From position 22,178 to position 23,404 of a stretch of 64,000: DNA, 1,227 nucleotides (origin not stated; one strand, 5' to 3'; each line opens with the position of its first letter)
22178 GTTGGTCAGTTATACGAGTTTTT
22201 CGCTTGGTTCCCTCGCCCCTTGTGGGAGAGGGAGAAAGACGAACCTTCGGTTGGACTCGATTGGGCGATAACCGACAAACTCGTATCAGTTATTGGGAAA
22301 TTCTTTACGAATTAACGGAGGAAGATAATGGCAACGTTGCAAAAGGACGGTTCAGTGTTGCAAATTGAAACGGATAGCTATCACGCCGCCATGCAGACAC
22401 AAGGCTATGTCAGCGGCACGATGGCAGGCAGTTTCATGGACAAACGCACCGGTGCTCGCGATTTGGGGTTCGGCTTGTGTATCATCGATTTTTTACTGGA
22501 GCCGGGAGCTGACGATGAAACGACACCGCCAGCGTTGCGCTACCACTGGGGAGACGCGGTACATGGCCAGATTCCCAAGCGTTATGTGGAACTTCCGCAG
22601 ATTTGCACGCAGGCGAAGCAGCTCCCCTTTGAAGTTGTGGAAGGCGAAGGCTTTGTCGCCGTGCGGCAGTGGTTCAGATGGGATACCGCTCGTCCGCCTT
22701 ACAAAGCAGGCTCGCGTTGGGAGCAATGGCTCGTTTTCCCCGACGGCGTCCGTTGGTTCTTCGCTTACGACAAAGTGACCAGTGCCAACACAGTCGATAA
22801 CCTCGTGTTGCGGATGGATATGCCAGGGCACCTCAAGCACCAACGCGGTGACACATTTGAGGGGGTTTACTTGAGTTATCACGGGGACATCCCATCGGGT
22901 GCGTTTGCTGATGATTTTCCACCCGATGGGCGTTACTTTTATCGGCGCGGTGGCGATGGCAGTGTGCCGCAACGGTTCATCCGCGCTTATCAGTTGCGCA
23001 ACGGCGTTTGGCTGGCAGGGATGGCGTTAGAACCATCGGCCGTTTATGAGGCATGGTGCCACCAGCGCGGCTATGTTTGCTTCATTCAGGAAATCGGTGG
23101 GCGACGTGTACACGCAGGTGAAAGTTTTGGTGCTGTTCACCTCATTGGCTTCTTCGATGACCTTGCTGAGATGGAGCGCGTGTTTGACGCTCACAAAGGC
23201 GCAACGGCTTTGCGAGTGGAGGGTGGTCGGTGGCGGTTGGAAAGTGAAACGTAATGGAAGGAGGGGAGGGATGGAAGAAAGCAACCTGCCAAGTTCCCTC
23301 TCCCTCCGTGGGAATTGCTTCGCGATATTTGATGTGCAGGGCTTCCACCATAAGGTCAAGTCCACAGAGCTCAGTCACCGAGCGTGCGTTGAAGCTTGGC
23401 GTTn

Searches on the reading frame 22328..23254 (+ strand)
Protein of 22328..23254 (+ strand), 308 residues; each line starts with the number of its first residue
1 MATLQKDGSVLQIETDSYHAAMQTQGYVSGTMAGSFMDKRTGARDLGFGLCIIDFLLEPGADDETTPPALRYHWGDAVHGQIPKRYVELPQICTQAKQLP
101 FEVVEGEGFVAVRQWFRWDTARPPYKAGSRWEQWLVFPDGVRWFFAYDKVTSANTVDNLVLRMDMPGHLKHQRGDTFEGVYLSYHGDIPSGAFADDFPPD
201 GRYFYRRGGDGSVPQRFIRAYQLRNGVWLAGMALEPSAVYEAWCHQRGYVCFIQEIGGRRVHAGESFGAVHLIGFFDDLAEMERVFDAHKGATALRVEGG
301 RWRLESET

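Call 3: search_protein_families(library=pfam, proteins=[window:22328-23254:+], max_evalue=1)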
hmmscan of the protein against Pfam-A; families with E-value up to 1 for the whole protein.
window:22328-23254:+ (308 aa): 1 family
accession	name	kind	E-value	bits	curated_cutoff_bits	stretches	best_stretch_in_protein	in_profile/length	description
PF09641.16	DUF2026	-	0.18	11.9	25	1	2-43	67-107/205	Protein of unknown function (DUF2026)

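Call 32: search_protein_families(library=pfam, proteins=[P0007, L005:7191-7529:+, L005:7399-8190:+, L005:8819-10087:+, L005:7690-8190:+], max_evalue=1)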
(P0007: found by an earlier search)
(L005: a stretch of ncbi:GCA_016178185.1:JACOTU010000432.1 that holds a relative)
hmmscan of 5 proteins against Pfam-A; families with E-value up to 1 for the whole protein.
P0007 (122 aa): 0 families

L005:7191-7529:+ (112 aa): 1 family
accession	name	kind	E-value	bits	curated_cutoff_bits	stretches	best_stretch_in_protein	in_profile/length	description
PF14013.11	MT0933_antitox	-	0.091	13.5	27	1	87-108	27-48/49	MT0933-like antitoxin protein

L005:7399-8190:+ (263 aa): 1 family
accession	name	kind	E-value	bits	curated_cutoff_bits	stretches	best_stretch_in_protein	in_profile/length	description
PF04355.18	BamE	-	0.028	14.7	23.2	1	103-120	10-27/71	Outer membrane protein assembly factor BamE domain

L005:8819-10087:+ (422 aa): 13 families
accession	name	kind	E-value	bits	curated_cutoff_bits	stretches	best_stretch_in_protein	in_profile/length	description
PF07693.20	KAP_NTPase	-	6.7e-05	22.7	20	1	154-227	125-172/293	KAP family P-loop domain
PF25199.1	nSTAND_NTPase5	-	8.8e-05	22.8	34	1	31-87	27-85/145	Novel STAND NTPase 5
PF13173.12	AAA_14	-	8.9e-05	22.9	27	1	48-136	5-88/129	AAA domain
PF13191.12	AAA_16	-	0.0017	19.3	32.6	1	41-219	20-145/167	AAA ATPase domain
PF00437.27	T2SSE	-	0.007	15.5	24.9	1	46-82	143-178/370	Type II/IV secretion system protein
PF13401.12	AAA_22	-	0.0084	16.9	27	1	45-230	5-108/130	AAA domain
PF20720.3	nSTAND3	-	0.013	15.6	27.2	1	40-84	12-57/155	Novel STAND NTPase 3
PF03266.21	NTPase_1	-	0.046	14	23.9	0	141-218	4-84/168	NTPase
PF10412.15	TrwB_AAD_bind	-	0.089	12.1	20.5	1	43-72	13-42/387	Type IV secretion-system coupling protein DNA-binding domain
PF04665.18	Pox_A32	-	0.099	12.5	22.8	1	43-78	11-46/242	Poxvirus A32 protein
PF01261.30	AP_endonuc_2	-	0.11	12.6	31.1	1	137-230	72-163/249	Xylose isomerase-like TIM barrel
PF02563.21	Poly_export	-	0.14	12.8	28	1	156-186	37-67/77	Polysaccharide biosynthesis/export protein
PF00377.23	Prion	-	0.14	12.6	25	1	333-356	60-83/116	Prion/Doppel alpha-helical domain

L005:7690-8190:+ (166 aa): 2 families
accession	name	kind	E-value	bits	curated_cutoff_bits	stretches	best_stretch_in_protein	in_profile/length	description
PF04355.18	BamE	-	0.016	15.4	23.2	1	7-23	11-27/71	Outer membrane protein assembly factor BamE domain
PF24880.1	DUF7738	-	0.12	13.3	24.6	1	7-55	15-66/103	Domain of unknown function (DUF7738)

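Call 48: search_protein_families(library=pfam, proteins=[P0048, P0053, P0057, P0060, P0073, P0157, P0062, P0055, P0047, P0046], max_evalue=0.001)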
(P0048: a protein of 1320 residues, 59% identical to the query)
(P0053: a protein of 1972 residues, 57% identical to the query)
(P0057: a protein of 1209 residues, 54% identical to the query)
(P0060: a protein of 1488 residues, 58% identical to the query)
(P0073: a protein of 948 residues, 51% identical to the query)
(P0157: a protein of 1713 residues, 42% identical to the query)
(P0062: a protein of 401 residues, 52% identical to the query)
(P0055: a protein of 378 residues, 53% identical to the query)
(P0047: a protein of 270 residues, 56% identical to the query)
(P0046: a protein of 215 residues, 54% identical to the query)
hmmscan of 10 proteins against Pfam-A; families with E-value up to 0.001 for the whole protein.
P0048 (1320 aa): 3 families
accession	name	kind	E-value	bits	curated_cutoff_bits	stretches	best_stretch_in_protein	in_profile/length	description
PF05593.20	RHS_repeat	-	4.2e-111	362.1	22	14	648-681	1-34/38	RHS Repeat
PF20148.4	DUF6531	-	1.5e-08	35.3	24.1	1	65-148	2-71/74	Domain of unknown function (DUF6531)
PF23414.1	Beta-prop_EML_2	-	0.00044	20.2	90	0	602-720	43-162/266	Echinoderm microtubule-associated protein second beta-propeller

P0053 (1972 aa): 6 families
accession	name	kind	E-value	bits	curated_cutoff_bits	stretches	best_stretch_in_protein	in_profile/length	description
PF12256.14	TcdB_toxin_midN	-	4.9e-30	104.6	24.8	1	711-831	29-169/181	Insecticide toxin TcdB middle/N-terminal region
PF03534.18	SpvB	-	7.7e-26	91.4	22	2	151-231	101-185/287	Salmonella virulence plasmid 65kDa B protein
PF13517.12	FG-GAP_3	-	8.4e-24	84.4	26.9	5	493-559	1-60/61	FG-GAP-like repeat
PF05593.20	RHS_repeat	-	2e-23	82.7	22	1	1314-1341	1-28/38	RHS Repeat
PF01839.29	FG-GAP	-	3.3e-19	68.8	22.1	0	487-502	3-18/37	FG-GAP repeat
PF16743.10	PliI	-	2.4e-05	24.4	27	0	685-729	41-79/123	Periplasmic lysozyme inhibitor of I-type lysozyme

P0057 (1209 aa): 4 families
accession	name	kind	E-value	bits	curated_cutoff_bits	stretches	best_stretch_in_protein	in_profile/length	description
PF05593.20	RHS_repeat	-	4.3e-72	237.7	22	7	479-510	4-35/38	RHS Repeat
PF25023.1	TEN_YD-shell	-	7.4e-14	51.2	50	1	794-966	648-829/909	Teneurin YD-shell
PF15283.12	DUF4595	-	6.5e-08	33.2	34.2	0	407-476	31-107/202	Domain of unknown function (DUF4595) with porin-like fold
PF20148.4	DUF6531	-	2.6e-07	31.3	24.1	1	61-133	1-74/74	Domain of unknown function (DUF6531)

P0060 (1488 aa): 3 families
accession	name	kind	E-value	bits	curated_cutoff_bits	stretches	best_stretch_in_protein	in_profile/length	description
PF05593.20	RHS_repeat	-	2.6e-44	149.2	22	2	647-686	1-37/38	RHS Repeat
PF12256.14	TcdB_toxin_midN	-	1.2e-14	54.5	24.8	1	124-224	64-163/181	Insecticide toxin TcdB middle/N-terminal region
PF20041.5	DUF6443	-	9.5e-08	32.8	27.8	1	531-643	12-113/137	Domain of unknown function (DUF6443)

P0073 (948 aa): 1 family
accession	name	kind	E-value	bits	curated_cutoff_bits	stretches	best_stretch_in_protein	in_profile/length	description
PF13332.12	Fil_haemagg_2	-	1.4e-35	123.4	22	2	225-383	4-167/170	Hemagglutinin repeat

P0157 (1713 aa): 1 family
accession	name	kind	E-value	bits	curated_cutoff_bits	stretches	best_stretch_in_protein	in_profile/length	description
PF05593.20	RHS_repeat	-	2e-06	28.5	22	0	492-513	10-31/38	RHS Repeat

P0062 (401 aa): 0 families

P0055 (378 aa): 0 families

P0047 (270 aa): 0 families

P0046 (215 aa): 1 family
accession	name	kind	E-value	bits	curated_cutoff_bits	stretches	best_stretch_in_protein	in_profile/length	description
PF14449.11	PT-TG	-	4.7e-16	59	23.5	1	57-119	3-63/68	Pre-toxin TG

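Call 80: find_related_loci(query=window:22328-23254:+, collection=genome_contigs, flank=10000)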
Query window:22328-23254:+ (308 aa) in genome_contigs; peptide patterns used: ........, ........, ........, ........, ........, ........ (x = any residue, [..] = any of these).
162 stretches matched a pattern; 126 encode a relative of the query (tblastn E <= 1e-3); the best 80 are kept; 80 distinct loci.
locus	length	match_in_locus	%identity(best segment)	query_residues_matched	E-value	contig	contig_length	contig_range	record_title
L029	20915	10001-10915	81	1-306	2e-171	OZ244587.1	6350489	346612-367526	MAG: Candidatus Poribacteria bacterium isolate 01ec1ce0-d2a5-493a-a37f-f7455bcb6da2 genome assembly, chromosome: 1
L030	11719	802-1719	79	1-307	7e-169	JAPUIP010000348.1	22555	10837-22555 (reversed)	MAG: Candidatus Poribacteria bacterium isolate KW1-S08_28 KW1-S08_28_cg348, whole genome shotgun sequence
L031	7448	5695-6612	78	1-305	6e-168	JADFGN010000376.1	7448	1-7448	MAG: Candidatus Poribacteria bacterium isolate B30T1B8 B30T1B8_NODE21291, whole genome shotgun sequence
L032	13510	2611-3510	77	1-301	6e-163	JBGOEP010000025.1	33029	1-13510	MAG: Candidatus Fervidibacter sp. isolate 3300025345_2 Ga0209669_100250, whole genome shotgun sequence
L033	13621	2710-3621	76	1-305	5e-163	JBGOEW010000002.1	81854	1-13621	MAG: Candidatus Fervidibacter sp. isolate 3300020139_18 Ga0197143_1000142, whole genome shotgun sequence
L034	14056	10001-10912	74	1-305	3e-160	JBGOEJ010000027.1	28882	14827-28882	MAG: Candidatus Fervidibacter canadensis isolate 3300025775_14 Ga0209276_100874, whole genome shotgun sequence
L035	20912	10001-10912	75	1-305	4e-160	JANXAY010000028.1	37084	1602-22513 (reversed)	MAG: Armatimonadota bacterium isolate SKYB17 NODE_28_length_37084_cov_311.950442, whole genome shotgun sequence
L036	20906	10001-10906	75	1-304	8e-160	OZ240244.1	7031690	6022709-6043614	MAG: Candidatus Poribacteria bacterium isolate 530b1872-db39-4376-9dde-5bfc35f27194 genome assembly, chromosome: 1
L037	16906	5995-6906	74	1-305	1e-156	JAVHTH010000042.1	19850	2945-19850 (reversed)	MAG: Candidatus Fervidibacter sinensis isolate DRTY-8.bins.21.TC_201808 NODE_1081_length_19850_cov_28.488313, whole geno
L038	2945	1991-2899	73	1-304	3e-163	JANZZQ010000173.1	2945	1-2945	MAG: Armatimonadota bacterium isolate SKW126 NODE_171_length_2945_cov_3.699093, whole genome shotgun sequence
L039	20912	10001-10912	72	1-305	6e-154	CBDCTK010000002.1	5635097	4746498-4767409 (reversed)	MAG: Candidatus Poribacteria bacterium isolate 5e1f03a3-4ce1-415a-a4c9-4ecbe52226bd genome assembly, contig: contig_2, w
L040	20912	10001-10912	72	1-305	2e-153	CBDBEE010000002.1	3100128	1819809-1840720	MAG: Candidatus Poribacteria bacterium isolate 9eb15a66-94a6-4ca6-bf90-476f30333b94 genome assembly, contig: contig_2, w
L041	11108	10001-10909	72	1-304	2e-153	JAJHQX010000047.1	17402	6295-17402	MAG: Armatimonadota bacterium isolate Bin S17 scaffold_647_c1, whole genome shotgun sequence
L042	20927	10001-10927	72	1-308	2e-153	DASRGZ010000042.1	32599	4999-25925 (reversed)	MAG TPA_asm: Chthonomonadaceae bacterium isolate SMAG_U10071 k141_688318, whole genome shotgun sequence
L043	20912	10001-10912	72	1-305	4e-153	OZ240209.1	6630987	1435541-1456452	MAG: Candidatus Poribacteria bacterium isolate 386b7814-a0df-4328-ba8d-cea90b69f229 genome assembly, chromosome: 1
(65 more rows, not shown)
